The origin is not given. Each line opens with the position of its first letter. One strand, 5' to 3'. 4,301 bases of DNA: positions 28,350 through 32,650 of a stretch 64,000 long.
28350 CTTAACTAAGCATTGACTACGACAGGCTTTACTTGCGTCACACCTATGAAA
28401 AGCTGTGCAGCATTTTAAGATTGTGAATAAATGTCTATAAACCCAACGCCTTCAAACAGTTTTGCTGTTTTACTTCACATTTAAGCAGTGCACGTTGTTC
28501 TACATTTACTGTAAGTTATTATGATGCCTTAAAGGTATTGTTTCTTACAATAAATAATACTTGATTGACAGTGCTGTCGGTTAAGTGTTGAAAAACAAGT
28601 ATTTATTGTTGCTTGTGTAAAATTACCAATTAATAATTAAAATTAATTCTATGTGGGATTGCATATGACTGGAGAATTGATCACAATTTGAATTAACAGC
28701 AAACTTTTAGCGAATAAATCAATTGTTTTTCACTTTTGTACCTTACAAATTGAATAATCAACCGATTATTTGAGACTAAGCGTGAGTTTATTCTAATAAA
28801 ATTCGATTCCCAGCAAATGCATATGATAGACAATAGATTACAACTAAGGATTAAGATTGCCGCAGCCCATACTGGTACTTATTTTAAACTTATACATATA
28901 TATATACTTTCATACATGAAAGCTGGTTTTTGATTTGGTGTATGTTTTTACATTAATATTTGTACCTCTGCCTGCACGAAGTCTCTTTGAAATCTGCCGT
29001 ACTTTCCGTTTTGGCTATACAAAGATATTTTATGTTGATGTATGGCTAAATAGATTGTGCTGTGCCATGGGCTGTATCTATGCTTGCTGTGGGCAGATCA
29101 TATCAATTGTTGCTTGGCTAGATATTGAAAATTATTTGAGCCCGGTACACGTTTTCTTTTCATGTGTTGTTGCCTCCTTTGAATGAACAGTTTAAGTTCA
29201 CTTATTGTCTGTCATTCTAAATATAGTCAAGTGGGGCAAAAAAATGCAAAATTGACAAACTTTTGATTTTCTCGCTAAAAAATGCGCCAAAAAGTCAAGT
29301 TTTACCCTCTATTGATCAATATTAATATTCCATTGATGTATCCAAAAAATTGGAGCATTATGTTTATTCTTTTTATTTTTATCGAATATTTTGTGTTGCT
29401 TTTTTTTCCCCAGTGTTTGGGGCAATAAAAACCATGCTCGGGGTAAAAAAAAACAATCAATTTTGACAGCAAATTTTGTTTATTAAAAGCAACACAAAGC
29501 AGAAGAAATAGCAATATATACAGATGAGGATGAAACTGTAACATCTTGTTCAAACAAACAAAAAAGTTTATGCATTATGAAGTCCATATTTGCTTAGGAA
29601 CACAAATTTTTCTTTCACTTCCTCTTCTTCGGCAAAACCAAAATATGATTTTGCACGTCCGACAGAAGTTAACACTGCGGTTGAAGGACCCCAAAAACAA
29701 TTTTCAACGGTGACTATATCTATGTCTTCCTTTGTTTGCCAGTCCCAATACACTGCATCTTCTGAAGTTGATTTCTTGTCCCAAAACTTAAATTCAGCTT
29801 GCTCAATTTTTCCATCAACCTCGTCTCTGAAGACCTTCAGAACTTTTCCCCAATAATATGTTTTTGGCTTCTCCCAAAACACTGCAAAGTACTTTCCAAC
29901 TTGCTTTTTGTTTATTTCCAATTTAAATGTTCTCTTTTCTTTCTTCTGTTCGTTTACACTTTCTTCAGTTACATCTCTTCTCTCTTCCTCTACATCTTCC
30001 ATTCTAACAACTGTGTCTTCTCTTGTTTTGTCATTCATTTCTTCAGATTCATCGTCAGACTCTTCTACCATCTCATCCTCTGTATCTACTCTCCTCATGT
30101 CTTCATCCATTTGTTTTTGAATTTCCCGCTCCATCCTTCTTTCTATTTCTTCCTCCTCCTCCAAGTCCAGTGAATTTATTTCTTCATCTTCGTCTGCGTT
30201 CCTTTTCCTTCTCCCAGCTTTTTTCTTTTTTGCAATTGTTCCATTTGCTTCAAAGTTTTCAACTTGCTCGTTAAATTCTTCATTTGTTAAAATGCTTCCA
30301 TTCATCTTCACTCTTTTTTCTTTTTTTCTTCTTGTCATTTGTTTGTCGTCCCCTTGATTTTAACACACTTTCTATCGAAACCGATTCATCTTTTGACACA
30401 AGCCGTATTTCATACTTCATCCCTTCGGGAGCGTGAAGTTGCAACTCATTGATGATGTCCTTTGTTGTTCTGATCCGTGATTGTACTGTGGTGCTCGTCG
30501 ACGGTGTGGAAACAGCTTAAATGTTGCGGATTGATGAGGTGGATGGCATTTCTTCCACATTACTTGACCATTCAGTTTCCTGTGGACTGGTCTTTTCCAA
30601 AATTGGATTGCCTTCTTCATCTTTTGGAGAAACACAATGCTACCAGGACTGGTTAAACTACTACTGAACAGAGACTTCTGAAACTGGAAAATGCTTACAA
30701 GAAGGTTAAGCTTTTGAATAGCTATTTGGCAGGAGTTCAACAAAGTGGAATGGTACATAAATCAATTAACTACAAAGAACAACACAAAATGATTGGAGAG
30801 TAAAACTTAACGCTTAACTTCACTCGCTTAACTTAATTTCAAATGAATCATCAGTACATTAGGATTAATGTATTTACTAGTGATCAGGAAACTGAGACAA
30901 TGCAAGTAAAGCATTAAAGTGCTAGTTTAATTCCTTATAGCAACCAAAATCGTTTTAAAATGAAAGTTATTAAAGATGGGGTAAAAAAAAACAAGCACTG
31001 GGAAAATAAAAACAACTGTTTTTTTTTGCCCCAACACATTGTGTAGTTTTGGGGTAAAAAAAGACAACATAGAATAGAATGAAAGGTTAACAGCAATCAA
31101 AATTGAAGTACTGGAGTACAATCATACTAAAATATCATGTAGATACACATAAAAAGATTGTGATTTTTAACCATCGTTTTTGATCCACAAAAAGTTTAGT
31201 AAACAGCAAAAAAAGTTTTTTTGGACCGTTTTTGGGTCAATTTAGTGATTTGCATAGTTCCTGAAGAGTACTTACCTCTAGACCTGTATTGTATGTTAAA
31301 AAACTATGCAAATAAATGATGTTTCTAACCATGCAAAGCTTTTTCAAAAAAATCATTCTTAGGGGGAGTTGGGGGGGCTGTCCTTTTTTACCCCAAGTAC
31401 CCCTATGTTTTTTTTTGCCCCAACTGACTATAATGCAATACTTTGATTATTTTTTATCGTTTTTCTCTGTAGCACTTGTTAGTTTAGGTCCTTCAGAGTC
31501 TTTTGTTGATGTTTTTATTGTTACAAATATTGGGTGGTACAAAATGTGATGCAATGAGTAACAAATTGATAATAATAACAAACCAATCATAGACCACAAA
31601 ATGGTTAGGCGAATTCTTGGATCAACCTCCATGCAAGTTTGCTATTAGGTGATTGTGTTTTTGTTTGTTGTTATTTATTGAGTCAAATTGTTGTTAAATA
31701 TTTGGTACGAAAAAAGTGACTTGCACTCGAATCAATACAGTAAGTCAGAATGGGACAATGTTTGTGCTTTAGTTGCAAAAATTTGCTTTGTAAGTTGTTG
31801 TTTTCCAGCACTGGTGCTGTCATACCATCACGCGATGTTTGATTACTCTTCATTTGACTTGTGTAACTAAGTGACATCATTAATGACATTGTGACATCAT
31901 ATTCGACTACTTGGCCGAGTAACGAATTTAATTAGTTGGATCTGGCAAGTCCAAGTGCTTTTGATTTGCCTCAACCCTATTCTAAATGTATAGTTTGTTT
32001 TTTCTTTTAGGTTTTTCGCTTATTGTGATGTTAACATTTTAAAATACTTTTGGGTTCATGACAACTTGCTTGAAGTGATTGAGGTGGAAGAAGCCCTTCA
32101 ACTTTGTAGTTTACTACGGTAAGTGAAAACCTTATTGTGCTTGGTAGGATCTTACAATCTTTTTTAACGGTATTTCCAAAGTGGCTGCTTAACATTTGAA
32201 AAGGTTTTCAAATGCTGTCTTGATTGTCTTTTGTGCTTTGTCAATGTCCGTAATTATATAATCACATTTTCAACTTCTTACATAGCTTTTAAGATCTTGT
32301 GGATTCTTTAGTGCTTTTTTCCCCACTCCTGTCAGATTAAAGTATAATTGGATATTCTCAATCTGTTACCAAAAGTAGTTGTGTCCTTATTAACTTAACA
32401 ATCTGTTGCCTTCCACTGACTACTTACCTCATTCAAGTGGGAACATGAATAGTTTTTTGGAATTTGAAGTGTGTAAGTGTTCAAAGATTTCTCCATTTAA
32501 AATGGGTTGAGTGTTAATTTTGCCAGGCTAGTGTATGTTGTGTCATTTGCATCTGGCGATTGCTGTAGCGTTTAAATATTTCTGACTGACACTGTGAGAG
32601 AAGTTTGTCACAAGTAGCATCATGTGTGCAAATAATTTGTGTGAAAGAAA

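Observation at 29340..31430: Orphan acidic-protein ORF embedded in clusters of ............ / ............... motifs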

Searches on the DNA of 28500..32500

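Call 75: search_rna_families(source=window, start=28500, end=32500, threshold=gathering)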
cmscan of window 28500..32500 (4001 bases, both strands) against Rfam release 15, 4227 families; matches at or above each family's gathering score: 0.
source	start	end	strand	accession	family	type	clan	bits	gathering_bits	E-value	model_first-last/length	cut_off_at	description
